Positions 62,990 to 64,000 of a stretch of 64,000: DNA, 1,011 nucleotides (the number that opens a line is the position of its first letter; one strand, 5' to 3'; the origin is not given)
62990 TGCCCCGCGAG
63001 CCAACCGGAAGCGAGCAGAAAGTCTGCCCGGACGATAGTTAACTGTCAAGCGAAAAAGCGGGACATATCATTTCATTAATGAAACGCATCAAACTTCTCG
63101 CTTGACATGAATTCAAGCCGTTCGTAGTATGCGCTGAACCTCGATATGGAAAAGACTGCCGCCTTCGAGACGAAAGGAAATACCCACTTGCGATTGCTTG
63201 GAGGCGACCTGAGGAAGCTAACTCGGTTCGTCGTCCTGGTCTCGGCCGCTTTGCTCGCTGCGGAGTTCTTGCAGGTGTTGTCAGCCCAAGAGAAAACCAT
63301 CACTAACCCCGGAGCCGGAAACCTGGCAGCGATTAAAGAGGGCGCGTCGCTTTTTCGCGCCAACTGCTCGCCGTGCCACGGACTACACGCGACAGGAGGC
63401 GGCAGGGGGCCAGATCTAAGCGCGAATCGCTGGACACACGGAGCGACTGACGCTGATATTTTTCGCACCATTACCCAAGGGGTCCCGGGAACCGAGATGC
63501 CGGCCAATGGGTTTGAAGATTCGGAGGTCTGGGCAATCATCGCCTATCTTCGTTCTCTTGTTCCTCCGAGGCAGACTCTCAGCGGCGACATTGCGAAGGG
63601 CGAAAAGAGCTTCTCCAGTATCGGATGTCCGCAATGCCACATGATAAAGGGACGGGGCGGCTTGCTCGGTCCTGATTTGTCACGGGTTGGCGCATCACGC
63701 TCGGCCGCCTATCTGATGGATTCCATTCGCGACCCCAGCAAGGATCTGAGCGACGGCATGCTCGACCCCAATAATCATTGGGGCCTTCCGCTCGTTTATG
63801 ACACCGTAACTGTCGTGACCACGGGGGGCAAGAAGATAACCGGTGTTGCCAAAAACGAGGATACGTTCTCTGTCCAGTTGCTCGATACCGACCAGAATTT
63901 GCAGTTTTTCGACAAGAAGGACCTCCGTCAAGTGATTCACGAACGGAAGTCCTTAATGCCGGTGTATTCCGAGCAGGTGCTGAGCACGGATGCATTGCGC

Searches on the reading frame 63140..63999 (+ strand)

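Call 13: search_protein_families(library=pfam, max_evalue=0.00001, proteins=[window:63140-63999:+])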
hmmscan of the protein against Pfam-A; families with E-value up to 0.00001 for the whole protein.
window:63140-63999:+ (286 aa): 2 families
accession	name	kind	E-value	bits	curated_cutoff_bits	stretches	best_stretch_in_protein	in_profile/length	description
PF13442.11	Cytochrome_CBB3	-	2e-20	73.3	27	1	63-137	1-68/68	Cytochrome C oxidase, cbb3-type, subunit III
PF00034.26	Cytochrom_C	-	6.1e-17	63.2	21.3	1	65-140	1-89/90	Cytochrome c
